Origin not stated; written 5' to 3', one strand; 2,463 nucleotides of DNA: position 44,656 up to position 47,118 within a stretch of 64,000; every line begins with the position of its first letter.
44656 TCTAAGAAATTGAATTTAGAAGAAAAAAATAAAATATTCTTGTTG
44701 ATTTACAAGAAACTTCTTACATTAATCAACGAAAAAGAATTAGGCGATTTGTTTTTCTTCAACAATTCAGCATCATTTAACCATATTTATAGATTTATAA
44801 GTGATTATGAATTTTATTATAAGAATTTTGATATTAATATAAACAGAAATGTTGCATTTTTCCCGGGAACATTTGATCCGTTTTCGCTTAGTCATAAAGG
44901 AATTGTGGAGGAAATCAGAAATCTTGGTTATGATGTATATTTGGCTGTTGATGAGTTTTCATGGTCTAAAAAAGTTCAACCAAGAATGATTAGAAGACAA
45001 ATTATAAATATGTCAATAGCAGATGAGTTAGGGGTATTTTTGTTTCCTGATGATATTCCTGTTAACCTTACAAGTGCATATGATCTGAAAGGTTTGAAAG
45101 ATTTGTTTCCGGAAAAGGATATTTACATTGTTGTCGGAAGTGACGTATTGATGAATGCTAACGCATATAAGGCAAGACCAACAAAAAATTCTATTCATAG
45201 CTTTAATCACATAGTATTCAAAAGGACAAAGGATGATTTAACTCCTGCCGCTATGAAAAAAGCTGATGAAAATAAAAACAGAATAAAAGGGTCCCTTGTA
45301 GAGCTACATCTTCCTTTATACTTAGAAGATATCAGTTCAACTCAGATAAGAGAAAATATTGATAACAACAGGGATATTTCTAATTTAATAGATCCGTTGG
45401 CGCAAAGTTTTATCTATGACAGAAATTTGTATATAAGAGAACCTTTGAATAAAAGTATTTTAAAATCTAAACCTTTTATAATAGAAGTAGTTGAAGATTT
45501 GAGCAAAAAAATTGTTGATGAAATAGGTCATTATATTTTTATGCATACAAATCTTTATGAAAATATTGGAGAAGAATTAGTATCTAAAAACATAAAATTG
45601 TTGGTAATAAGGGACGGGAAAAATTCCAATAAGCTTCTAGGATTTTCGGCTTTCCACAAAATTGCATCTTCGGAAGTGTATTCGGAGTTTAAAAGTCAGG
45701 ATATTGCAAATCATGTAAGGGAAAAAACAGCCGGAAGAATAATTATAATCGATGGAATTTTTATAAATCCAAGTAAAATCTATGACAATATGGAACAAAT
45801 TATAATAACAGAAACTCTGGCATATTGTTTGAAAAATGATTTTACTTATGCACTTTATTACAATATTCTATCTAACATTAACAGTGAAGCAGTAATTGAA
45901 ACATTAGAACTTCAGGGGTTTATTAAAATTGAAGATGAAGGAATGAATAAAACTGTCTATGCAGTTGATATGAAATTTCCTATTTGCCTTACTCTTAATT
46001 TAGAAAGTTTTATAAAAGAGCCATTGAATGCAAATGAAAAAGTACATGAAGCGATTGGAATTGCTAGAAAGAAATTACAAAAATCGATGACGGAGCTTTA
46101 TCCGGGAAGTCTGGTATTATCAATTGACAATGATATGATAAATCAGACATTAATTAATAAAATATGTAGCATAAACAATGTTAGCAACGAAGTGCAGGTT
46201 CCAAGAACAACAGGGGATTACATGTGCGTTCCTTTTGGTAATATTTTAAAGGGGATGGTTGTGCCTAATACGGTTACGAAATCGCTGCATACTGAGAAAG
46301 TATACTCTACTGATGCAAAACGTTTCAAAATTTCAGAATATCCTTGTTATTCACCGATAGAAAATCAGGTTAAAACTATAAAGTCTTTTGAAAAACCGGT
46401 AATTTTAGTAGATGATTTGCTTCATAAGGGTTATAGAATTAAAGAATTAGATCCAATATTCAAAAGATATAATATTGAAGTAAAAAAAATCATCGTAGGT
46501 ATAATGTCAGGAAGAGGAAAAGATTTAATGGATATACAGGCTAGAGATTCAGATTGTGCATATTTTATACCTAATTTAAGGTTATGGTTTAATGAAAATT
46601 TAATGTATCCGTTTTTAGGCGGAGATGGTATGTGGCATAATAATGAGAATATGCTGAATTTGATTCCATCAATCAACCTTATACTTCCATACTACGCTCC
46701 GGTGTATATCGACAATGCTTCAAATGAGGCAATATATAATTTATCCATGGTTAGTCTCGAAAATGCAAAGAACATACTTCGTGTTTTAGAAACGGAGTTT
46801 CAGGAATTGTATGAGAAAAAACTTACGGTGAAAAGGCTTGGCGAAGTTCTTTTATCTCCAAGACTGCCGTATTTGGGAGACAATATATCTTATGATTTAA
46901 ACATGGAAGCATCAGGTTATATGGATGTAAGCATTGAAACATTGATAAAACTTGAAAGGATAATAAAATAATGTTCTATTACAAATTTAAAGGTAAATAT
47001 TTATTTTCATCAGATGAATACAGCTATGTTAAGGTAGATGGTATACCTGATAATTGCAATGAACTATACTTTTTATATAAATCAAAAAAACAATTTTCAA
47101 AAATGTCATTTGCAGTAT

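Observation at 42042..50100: Operon headed by a 1,621-aa HD / helical-repeat / NadD-like / GNAT-like / PRTase-like fusion protein with dehydrogenase, flavoprotein and aldolase partners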

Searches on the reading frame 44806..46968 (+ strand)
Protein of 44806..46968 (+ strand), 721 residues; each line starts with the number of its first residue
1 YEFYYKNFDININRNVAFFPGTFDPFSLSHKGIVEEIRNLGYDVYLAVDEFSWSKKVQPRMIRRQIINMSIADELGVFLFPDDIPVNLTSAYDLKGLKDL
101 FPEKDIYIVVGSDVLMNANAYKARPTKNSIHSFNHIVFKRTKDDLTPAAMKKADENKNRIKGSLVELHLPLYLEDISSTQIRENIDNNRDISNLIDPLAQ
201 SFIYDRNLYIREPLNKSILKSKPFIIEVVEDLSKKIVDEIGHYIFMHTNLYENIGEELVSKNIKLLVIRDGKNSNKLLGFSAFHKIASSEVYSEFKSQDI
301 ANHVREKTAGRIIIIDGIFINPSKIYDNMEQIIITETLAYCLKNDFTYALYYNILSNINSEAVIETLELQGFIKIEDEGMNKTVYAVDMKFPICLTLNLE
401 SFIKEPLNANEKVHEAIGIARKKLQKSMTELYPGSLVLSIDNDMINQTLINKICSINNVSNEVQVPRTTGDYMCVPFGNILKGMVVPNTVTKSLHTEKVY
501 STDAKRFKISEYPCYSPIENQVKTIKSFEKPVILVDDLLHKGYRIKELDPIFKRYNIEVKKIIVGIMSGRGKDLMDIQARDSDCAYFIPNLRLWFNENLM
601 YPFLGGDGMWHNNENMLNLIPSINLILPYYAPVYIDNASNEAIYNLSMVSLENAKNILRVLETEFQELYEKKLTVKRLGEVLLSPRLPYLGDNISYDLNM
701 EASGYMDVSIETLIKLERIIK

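Call 28: search_protein_representatives(protein=window:44806-46968:+)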
Query: 721 residues. Proteins with E-value up to 0.001 (for the whole library): 656; up to 1e-10: 425; up to 1e-30: 214. The best 150 are listed.
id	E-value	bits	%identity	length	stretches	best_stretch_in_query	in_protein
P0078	0.0e+00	1238.5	76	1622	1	1-721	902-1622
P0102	0.0e+00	1014.9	63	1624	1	1-720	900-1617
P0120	4.3e-295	997.2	63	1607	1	3-721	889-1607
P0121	2.5e-237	806.2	51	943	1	1-719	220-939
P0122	2.0e-222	757.0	50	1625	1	1-716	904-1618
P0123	2.9e-217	739.9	50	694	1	28-720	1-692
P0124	3.4e-215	733.1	48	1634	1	1-719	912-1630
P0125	2.2e-210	717.2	50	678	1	40-720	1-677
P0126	3.5e-209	713.2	46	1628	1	4-720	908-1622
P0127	3.9e-207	706.4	46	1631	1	12-717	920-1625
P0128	5.2e-207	706.0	49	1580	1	7-721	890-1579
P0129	4.6e-206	702.9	47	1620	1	2-718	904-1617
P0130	2.0e-202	690.9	45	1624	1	10-719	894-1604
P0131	1.1e-197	675.3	45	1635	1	1-719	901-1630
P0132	5.6e-197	672.9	46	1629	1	6-720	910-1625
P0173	1.4e-164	565.9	43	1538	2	277-713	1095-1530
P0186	1.1e-148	513.3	41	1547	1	5-710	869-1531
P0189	2.2e-143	495.7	43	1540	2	264-720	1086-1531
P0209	8.2e-118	411.2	40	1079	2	364-716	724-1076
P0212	2.3e-114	399.9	40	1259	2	382-688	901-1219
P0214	9.7e-111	387.9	35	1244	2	282-717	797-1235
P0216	1.5e-109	383.9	42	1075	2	386-702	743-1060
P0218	3.6e-108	379.4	37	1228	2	355-704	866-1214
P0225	1.3e-94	334.5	39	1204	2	366-685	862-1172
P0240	1.6e-79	284.7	34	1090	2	309-688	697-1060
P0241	3.6e-79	283.5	32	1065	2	321-688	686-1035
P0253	9.6e-71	255.7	31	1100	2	294-688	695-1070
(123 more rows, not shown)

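Call 31: predict_structure(alignment_id=A2)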
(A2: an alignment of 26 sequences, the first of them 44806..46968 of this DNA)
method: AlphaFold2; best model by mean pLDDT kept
length: 721 residues; sequences in the alignment: 26
mean_pLDDT: 73.2   pTM: 0.65
mean pLDDT of the five models: 73.2, 71.7, 70.5, 67.2, 64.1
residues with pLDDT >= 90: 101; 70-90: 348; 50-70: 179; < 50: 93
segments of 3 or more residues with pLDDT < 50: 1-3, 5-10, 50-63, 185-190, 203-220, 500-507, 605-610, 613-626, 679-686, 690-693
pLDDT, mean of each block of 10 residues (from residue 1): 43 79 70 85 76 41 55 78 71 85 88 76 82 85 62 82 81 56 48 56 43 39 77 68 61 60 85 78 88 88 84 89 74 93 93 75 92 89 91 86 75 91 92 91 84 84 63 73 57 55 50 56 65 83 74 85 89 86 91 78 51 39 44 67 86 89 85 65 47 62 81 80 67
secondary structure, 60 per line:
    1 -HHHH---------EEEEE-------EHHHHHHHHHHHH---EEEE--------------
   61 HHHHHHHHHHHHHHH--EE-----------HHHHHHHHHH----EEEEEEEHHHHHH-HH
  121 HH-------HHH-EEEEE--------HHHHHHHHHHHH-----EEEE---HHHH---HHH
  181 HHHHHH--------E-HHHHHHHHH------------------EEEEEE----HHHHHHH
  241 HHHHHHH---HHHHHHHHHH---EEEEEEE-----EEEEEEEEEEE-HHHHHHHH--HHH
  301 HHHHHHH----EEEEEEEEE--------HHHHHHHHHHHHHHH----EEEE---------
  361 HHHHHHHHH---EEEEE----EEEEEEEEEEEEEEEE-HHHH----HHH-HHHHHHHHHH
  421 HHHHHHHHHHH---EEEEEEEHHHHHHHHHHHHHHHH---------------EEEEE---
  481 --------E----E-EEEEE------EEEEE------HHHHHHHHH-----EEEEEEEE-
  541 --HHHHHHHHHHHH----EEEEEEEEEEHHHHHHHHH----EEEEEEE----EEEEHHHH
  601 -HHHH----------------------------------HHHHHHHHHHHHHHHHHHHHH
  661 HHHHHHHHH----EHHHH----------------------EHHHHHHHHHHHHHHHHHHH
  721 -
elements in order (helices of 4 or more, strands of 3 or more residues): H2-5 E15-19 H28-39 E43-46 H61-75 H91-100 E105-111 H112-117 H119-122 E134-138 H147-158 E164-167 H171-174 H178-186 H197-205 E224-229 H234-247 H251-260 E264-270 E276-286 H288-295 H298-307 E312-320 H329-343 E348-351 H361-369 E373-377 E382-397 H399-402 H411-431 E435-441 H442-457 E473-477 E496-500 E507-511 H518-526 E532-539 H543-554 E559-568 H569-577 E582-588 E593-596 H597-600 H602-605 H640-669 H675-678 H702-720
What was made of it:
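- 46696..46971 (+): ORF1 residues 1531-1621: C-terminal helical segment and stop codon. AF2 predicts helices at model residues 640-720 (call 31).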

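Call 35: fold_search(model_id=the predicted structure, library=pdb)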
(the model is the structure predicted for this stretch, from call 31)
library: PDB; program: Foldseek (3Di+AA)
matches with E <= 10: 1630; with E <= 0.001: 83
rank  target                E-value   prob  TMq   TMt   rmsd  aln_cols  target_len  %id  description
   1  5lm3                  6.2e-07  1.00  0.21  0.64   4.7       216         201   20  Plasmodium falciparum nicotinic acid mononucleotide adenylyltransferase complexed with APC (released 2016-11-30)
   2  6kh2_A                3.9e-06  1.00  0.22  0.62   5.6       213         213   20  Crystal structure of Nicotinic acid mononucleotide adenylyltransferase mutant P22K/Y84V/Y118D/C132L/W176Y from Escheri (released 2020-07-15)
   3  4ybr_B                6.8e-06  1.00  0.21  0.63   5.2       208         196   19  Structure of Mycobacterium tuberculosis NadD in complex with NADP, P21212 (released 2016-02-03)
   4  8aii                  1.1e-05  1.00  0.21  0.71   4.3       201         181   21  High Resolution Crystal Structure of Enterococcus faecium Nicotinate Nucleotide Adenylyltransferase Complexed with Adeni (released 2023-08-16)
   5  9fyb_A                1.1e-05  1.00  0.19  0.63   5.5       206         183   21  Structural Insights into the NMN Complex of Nicotinate Nucleotide Adenylyltransferase from Enterococcus faecium via Co (released 2024-07-17)
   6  8aih                  1.3e-05  1.00  0.19  0.64   5.8       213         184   22  Crystal Structure of Enterococcus faecium Nicotinate Nucleotide Adenylyltransferase at 1.9 Angstroms Resolution (released 2023-08-16)
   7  1kaq_A                1.4e-05  1.00  0.21  0.69   4.8       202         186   17  Structure of Bacillus subtilis Nicotinic Acid Mononucleotide Adenylyl Transferase (released 2002-07-12)
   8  4ua3_A                1.5e-05  1.00  0.17  0.58   5.2       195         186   12  Crystal structure of selenomethionine labeled SpNatD (released 2015-01-28)
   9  9fyb_B                1.7e-05  1.00  0.21  0.67   4.9       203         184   22  Structural Insights into the NMN Complex of Nicotinate Nucleotide Adenylyltransferase from Enterococcus faecium via Co (released 2024-07-17)
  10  5deo_A                1.7e-05  1.00  0.21  0.66   5.0       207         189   19  Mycobacterium abscessus NadD in complex with nicotinic acid adenine dinucleotide (released 2016-08-24)
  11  4ymi_B                1.9e-05  1.00  0.21  0.62   5.2       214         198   18  Crystal structure of probable nicotinate-nucleotide adenylyltransferase from Mycobacterium abcessus in complex with NA (released 2016-03-09)
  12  2qtm_A                2.5e-05  1.00  0.21  0.69   4.7       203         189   16  Crystal Structure of Nicotinate Mononucleotide Adenylyltransferase (released 2008-07-15)
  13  5das_A                2.5e-05  1.00  0.22  0.66   4.9       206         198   20  Structure of Mycobacterium tuberculosis NadD in complex with NADP, P21212, form 2 (released 2016-08-24)
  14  4rpi_D                2.5e-05  1.00  0.20  0.62   5.5       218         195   21  Crystal Structure of Nicotinate Mononucleotide Adenylyltransferase from Mycobacterium tuberculosis (released 2015-01-28)
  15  5deo_C                2.9e-05  1.00  0.20  0.67   4.8       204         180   20  Mycobacterium abscessus NadD in complex with nicotinic acid adenine dinucleotide (released 2016-08-24)
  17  4ua3_B                3.3e-05  1.00  0.17  0.57   5.1       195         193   11  Crystal structure of selenomethionine labeled SpNatD (released 2015-01-28)
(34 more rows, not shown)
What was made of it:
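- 44821..45450 (+): ORF1 residues 906-1115: NadD/NMNAT-like adenylyltransferase domain. Foldseek matches NadD with TM 0.62-0.71 (call 35).
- On NadD/NMNAT (HIGH-type nucleotidyltransferase): Nearly all of the top ~30 Foldseek PDB hits are NadD/NMNAT (E 6e-7 to 1e-4, TM target 0.57-0.71; the exceptions are SpNatD and one axonemal complex chain) (call 35).
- Checked: The top ~30 Foldseek PDB hits are nearly all NadD/NMNAT (call 35).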

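Call 45: search_protein_families(library=pfam, proteins=[P0240, P0241, P0253, P0216, P0209, P0225, P0218, P0212], max_evalue=0.01)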
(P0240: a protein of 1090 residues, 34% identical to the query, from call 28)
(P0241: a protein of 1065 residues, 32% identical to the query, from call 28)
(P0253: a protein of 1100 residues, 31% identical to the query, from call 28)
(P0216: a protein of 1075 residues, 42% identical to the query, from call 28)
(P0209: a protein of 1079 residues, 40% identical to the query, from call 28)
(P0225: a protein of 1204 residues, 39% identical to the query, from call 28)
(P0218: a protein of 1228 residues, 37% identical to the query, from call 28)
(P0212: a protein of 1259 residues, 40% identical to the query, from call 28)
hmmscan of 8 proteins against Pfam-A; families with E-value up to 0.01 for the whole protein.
P0240 (1090 aa): 0 families

P0241 (1065 aa): 0 families

P0253 (1100 aa): 0 families

P0216 (1075 aa): 2 families
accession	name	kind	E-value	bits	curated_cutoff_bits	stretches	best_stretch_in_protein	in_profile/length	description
PF01467.32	CTP_transf_like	-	1.1e-05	26.1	21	1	472-624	1-131/133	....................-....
PF12719.13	Cnd3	-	0.0084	15.8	25.8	0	61-127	60-127/288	Nuclear condensing complex subunits, C-term domain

P0209 (1079 aa): 1 family
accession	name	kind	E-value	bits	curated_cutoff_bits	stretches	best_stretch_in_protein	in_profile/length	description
PF01467.32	CTP_transf_like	-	2.2e-05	25.1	21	1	470-625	1-131/133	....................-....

P0225 (1204 aa): 0 families

P0218 (1228 aa): 0 families

P0212 (1259 aa): 2 families
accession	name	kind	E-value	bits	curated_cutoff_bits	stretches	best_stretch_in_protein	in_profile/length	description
PF01467.32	CTP_transf_like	-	0.00074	20.2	21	1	564-670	1-100/133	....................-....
PF02985.28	HEAT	-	0.0063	17.1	23.5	0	89-115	1-27/31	HEAT repeat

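Call 53: search_protein_families(library=pfam, alignment_id=A7, max_evalue=0.1)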
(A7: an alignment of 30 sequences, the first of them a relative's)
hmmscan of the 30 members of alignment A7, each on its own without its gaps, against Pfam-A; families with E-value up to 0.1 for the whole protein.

A. member 1, P0122 (1625 aa): 4 families
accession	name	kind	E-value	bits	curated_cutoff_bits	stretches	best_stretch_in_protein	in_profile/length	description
PF01467.32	CTP_transf_like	-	3.7e-06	27.6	21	1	921-1086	1-132/133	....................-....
PF01966.28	HD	-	0.014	16.2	22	1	182-281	2-111/116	HD domain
PF25801.1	HEAT_GCN1_C_2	-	0.025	14.5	27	0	418-475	34-91/288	Stalled ribosome sensor GCN1-like, HEAT repeats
PF25767.1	ARM_TBCD_2nd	-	0.044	13.6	29.7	0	690-744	72-125/245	Tubulin-specific chaperone D-like, ARM repeats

B. families by the number of members that match (of 30 scanned): 15 families
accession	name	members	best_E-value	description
PF01467.32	CTP_transf_like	27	2e-10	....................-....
PF02985.28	HEAT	14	8.5e-06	HEAT repeat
PF01966.28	HD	13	0.00024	HD domain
PF00156.33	Pribosyltran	10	0.0011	Phosphoribosyl transferase domain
PF08557.15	Lipid_DES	4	0.014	Sphingolipid Delta4-desaturase (DES)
PF25801.1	HEAT_GCN1_C_2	3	0.015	Stalled ribosome sensor GCN1-like, HEAT repeats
PF20926.3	Htt_N-HEAT_1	2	0.048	Huntingtin, N-terminal HEAT 1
PF03698.18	UPF0180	1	0.0027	Uncharacterised protein family (UPF0180)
PF09480.15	PrgH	1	0.018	Type III secretion system protein PrgH-EprH (PrgH)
PF08218.17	Citrate_ly_lig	1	0.019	Citrate lyase ligase C-terminal domain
PF23702.2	ARM_ECM29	1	0.022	ECM29, ARM-like repeats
PF13646.12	HEAT_2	1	0.026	HEAT repeats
PF25767.1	ARM_TBCD_2nd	1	0.044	Tubulin-specific chaperone D-like, ARM repeats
PF10674.14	Ycf54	1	0.069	Ycf54 protein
PF11865.14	mTOR_dom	1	0.077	Serine/threonine-protein kinase mTOR domain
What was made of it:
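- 43126..44820 (+): ORF1 residues 341-905: HEAT/ARM-like alpha-solenoid. Pfam HEAT matches 14 of 30 members (call 53).
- One of 30 members hits PF08218 (call 53).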

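Call 63: search_protein_families(library=ncbifam, alignment_id=A7, max_evalue=0.1)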
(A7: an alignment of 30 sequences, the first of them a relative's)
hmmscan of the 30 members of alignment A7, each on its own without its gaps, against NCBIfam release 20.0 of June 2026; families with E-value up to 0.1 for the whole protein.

A. member 1, P0122 (1625 aa): 10 families
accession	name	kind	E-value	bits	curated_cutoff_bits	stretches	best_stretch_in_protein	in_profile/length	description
TIGR00482.1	TIGR00482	equivalog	8.8e-09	35.7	112.45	1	922-1112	2-194/194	nicotinate (nicotinamide) nucleotide adenylyltransferase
NF000840.1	PRK00071.1-3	equivalog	2.9e-08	33.4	150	1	914-1113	3-199/201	nicotinate-nucleotide adenylyltransferase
NF045665.1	NTPtran_DVU1551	equivalog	6.9e-06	25.3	315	1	171-289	206-316/359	DVU_1551 family NTP transferase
NF000842.0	PRK00071.2-1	equivalog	3.2e-05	23.7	167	1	917-1109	2-186/191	nicotinate-nucleotide adenylyltransferase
TIGR00125.1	cyt_tran_rel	domain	0.00012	22.2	27.7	1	920-966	2-49/65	adenylyltransferase/cytidyltransferase family protein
NF006479.0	PRK08887.1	equivalog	0.00022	21.1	164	0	916-978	1-63/174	nicotinate-nicotinamide nucleotide adenylyltransferase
NF000839.0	PRK00071.1-1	equivalog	0.00088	19.2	187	0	1063-1113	168-216/219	nicotinate-nucleotide adenylyltransferase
NF000841.0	PRK00071.1-4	equivalog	0.0036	17.1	197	0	1067-1112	149-192/194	nicotinate-nucleotide adenylyltransferase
TIGR00295.1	TIGR00295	hypoth_equivalog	0.045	13.5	172.35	0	183-223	16-56/164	TIGR00295 family protein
TIGR01510.1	coaD_prev_kdtB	equivalog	0.068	13.2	103.3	0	920-971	2-53/155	pantetheine-phosphate adenylyltransferase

B. families by the number of members that match (of 30 scanned): 34 families (the first 25 are shown)
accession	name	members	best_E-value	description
TIGR00482.1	TIGR00482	28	2.7e-17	nicotinate (nicotinamide) nucleotide adenylyltransferase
NF000840.1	PRK00071.1-3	28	1.5e-15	nicotinate-nucleotide adenylyltransferase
TIGR01510.1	coaD_prev_kdtB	28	9.2e-09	pantetheine-phosphate adenylyltransferase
NF000839.0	PRK00071.1-1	28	2.4e-08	nicotinate-nucleotide adenylyltransferase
NF006479.0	PRK08887.1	25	7.8e-11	nicotinate-nicotinamide nucleotide adenylyltransferase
NF045665.1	NTPtran_DVU1551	25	6.9e-06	DVU_1551 family NTP transferase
NF000841.0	PRK00071.1-4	22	6.3e-09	nicotinate-nucleotide adenylyltransferase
TIGR00125.1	cyt_tran_rel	22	3.5e-08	adenylyltransferase/cytidyltransferase family protein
NF000842.0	PRK00071.2-1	21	2.3e-12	nicotinate-nucleotide adenylyltransferase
TIGR00295.1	TIGR00295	20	7.2e-07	TIGR00295 family protein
NF005519.0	PRK07152.1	18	1.6e-14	nicotinate-nucleotide adenylyltransferase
NF002635.0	PRK02304.1-4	16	0.00011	adenine phosphoribosyltransferase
NF040646.1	HPT_Archaea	10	0.00039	hypoxanthine/guanine phosphoribosyltransferase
NF006605.0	PRK09162.1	8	0.0002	hypoxanthine-guanine phosphoribosyltransferase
TIGR00277.1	HDIG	7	0.0006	HDIG domain-containing metalloprotein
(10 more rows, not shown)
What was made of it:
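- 44821..45450 (+): NadD models match 28 of 30 members, best E 2.7e-17 (call 63).
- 46111..46695 (+): ORF1 residues 1336-1530: type-I (purine-type) PRTase-like domain, the invariant core of the wider family. NCBIfam APRT matches 16 of 30, archaeal HPT 10 of 30 and HGPRT 8 of 30 (calls 53, 63).
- On HD-domain phosphohydrolases: PF01966 matches 13 of 30 members with best E 2.4e-4, and DVU_1551-type HD matches 25 of 30 (calls 53, 63).
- On Type-I phosphoribosyltransferases: APRT matches 16 of 30 (call 63).
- Closest known: Type-I purine phosphoribosyltransferases. Same: Weak but recurrent APRT, HPT and HGPRT model hits (call 63).
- NadD models match 28 of 30 members with best E 2.7e-17, against 9e-9 for PPAT and 1 of 30 for CitC (calls 53, 63). 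The fused NadD-HD model PRK07152 matches 18 of 30 members (call 63).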
